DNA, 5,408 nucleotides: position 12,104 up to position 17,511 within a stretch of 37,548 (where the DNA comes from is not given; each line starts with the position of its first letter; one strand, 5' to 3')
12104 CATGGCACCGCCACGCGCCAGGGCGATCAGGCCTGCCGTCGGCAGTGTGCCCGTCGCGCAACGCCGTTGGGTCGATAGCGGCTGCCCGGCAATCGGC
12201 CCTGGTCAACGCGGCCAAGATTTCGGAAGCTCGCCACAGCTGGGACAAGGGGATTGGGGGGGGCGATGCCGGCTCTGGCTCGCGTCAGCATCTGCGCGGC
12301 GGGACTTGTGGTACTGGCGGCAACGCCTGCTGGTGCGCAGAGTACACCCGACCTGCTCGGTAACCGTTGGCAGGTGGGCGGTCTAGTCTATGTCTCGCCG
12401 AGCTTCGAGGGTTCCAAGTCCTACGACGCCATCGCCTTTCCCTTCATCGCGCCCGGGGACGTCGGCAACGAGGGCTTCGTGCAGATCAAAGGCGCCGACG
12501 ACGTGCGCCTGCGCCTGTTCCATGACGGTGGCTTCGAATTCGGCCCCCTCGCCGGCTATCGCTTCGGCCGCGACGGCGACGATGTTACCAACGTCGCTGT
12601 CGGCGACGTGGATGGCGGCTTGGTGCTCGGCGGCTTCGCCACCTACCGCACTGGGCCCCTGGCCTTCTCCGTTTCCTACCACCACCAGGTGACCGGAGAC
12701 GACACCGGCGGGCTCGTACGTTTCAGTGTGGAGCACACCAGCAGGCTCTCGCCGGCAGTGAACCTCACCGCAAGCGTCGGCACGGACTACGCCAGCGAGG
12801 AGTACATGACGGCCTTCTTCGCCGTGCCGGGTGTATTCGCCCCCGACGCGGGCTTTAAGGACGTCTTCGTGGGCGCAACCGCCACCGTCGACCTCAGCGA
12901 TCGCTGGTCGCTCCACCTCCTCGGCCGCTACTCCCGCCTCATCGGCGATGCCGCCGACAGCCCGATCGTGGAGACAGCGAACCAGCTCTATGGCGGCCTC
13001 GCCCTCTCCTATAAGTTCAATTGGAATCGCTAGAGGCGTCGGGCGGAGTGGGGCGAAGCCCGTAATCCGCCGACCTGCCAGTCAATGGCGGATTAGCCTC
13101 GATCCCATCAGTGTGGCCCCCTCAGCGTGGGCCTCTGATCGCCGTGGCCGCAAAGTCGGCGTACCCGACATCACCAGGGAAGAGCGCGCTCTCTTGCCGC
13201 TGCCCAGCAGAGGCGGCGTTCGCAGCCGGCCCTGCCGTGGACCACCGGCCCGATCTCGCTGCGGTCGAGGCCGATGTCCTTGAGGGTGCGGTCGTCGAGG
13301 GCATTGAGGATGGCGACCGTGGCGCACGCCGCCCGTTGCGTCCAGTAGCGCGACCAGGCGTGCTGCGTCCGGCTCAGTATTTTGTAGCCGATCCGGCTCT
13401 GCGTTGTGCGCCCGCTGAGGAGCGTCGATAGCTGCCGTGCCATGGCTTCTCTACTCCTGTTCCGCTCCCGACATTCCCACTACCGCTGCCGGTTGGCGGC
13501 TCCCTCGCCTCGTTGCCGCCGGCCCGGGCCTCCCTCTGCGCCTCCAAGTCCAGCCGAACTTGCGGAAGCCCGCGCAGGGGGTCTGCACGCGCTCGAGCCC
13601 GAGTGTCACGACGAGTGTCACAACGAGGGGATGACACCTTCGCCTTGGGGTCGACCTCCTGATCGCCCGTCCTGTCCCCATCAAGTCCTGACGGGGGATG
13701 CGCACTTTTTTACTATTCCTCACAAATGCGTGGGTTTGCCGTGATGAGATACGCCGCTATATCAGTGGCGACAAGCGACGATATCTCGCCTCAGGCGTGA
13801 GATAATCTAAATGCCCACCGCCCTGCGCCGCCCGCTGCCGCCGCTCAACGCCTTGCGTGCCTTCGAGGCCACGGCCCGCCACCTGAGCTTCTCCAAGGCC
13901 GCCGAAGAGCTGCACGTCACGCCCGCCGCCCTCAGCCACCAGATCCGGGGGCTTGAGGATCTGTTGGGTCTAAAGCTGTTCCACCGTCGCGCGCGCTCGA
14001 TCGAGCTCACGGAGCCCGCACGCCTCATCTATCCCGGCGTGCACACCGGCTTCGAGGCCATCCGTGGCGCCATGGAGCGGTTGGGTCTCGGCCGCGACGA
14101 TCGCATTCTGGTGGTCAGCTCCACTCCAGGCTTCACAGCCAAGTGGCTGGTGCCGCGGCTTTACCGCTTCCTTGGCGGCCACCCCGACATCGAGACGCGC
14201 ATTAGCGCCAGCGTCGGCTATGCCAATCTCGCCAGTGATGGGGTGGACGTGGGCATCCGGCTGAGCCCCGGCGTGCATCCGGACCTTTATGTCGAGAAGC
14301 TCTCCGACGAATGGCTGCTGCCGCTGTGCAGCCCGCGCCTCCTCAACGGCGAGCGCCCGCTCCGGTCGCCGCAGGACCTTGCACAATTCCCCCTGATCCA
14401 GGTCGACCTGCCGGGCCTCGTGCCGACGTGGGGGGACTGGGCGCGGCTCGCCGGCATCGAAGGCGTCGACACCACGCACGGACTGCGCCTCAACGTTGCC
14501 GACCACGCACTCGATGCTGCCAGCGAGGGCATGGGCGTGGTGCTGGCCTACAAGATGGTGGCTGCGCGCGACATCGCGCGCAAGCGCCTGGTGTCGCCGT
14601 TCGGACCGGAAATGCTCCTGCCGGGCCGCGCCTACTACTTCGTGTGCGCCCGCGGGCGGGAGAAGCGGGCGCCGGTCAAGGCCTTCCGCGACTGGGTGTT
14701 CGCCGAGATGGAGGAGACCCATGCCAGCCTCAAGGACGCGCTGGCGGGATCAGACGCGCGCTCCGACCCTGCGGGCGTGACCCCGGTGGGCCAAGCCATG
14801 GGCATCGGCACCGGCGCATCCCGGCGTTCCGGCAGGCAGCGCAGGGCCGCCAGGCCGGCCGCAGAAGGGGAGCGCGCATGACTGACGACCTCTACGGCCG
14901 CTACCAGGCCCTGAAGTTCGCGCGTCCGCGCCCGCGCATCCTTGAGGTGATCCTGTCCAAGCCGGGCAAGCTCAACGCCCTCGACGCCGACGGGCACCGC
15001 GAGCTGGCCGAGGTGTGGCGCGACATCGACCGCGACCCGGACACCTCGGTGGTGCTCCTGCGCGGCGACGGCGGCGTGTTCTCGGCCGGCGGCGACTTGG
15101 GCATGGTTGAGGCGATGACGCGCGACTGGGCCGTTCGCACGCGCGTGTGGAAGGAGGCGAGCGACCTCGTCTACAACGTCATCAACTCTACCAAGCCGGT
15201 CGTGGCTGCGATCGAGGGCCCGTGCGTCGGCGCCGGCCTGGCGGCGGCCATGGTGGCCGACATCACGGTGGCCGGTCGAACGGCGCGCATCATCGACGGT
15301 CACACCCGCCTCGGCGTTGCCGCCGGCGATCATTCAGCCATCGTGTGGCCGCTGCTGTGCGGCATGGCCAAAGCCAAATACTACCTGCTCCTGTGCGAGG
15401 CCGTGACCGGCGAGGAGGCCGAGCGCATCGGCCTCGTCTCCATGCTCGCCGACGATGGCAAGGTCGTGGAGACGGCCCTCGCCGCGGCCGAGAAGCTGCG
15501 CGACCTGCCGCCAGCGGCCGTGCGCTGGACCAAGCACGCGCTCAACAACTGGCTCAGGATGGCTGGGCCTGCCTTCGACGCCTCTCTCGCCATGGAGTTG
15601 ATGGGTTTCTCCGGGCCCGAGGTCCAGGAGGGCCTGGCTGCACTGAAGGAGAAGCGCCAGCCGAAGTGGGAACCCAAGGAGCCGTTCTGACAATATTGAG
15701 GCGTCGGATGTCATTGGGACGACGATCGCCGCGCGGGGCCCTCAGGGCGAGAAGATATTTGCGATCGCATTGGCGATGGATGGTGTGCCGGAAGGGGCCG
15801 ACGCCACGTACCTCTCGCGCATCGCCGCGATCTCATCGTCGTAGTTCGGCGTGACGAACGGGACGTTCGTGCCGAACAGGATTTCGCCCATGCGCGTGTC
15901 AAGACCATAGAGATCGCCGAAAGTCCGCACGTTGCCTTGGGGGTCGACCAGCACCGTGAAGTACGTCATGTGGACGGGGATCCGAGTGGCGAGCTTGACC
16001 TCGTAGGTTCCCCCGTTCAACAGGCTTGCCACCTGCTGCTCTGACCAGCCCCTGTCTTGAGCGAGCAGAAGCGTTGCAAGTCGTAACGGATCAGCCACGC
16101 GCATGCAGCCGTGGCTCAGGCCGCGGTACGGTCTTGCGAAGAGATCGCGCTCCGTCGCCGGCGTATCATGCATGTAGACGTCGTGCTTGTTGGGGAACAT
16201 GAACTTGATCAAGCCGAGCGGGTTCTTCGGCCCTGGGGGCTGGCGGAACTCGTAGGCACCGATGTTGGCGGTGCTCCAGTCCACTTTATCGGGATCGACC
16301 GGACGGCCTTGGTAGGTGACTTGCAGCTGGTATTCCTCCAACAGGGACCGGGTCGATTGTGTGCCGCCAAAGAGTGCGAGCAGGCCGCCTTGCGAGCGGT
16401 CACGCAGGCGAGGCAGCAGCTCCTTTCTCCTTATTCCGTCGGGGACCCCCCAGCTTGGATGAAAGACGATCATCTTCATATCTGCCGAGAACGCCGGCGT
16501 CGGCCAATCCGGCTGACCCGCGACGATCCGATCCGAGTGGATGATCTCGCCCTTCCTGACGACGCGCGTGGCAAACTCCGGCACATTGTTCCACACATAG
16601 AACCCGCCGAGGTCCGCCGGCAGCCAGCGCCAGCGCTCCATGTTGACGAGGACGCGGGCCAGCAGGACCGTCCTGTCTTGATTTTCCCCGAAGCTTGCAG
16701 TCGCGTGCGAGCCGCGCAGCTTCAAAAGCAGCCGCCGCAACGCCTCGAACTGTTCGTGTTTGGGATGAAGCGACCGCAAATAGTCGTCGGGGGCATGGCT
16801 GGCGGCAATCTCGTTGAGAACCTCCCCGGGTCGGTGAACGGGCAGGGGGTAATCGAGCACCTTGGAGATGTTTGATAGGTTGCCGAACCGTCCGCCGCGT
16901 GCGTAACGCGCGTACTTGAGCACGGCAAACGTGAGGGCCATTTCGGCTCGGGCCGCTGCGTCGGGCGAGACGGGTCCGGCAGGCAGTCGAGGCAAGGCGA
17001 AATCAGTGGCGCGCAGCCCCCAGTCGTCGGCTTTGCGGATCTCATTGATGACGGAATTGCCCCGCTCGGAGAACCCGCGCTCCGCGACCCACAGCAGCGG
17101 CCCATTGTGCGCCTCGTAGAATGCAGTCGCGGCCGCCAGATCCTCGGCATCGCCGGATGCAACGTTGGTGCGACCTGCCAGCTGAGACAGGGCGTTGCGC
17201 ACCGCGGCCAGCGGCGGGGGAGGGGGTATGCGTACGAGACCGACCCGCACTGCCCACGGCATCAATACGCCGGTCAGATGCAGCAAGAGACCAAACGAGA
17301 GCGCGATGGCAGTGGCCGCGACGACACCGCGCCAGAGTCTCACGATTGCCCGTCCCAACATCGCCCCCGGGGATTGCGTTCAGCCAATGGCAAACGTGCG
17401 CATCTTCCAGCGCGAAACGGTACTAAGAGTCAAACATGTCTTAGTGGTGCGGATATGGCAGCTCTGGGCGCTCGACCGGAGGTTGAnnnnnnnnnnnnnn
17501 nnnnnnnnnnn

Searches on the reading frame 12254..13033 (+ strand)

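Call 55: search_protein_families(library=pfam, proteins=[window:12254-13033:+], max_evalue=0.001)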
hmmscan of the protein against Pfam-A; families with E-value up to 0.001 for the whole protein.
window:12254-13033:+ (259 aa): 1 family
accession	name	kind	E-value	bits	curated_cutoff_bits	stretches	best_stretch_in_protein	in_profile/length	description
PF06629.18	MipA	-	1.3e-37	130.5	24.2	1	41-255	1-221/221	MltA-interacting protein MipA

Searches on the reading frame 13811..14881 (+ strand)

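Call 55: search_protein_families(library=pfam, proteins=[window:13811-14881:+], max_evalue=0.001)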
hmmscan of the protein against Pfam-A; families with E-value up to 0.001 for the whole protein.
window:13811-14881:+ (356 aa): 2 families
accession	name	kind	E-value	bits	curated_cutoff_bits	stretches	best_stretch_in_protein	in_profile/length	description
PF03466.25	LysR_substrate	-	6.4e-32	111.1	28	1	99-299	7-207/209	LysR substrate binding domain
PF00126.33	HTH_1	-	2.3e-21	75.9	26.6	1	12-70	1-59/60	Bacterial regulatory helix-turn-helix protein, lysR family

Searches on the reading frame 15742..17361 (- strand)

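Call 55: search_protein_families(library=pfam, proteins=[window:15742-17361:-], max_evalue=0.001)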
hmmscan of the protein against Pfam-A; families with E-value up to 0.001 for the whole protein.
window:15742-17361:- (539 aa): 2 families
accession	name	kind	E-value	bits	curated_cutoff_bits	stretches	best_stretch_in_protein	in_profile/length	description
PF20142.4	Scaffold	-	3.1e-24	86.7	24.6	1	78-212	3-139/139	Scaffold domain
PF03734.19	YkuD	-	3.3e-17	63.8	23.4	1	255-434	3-140/146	L,D-transpeptidase catalytic domain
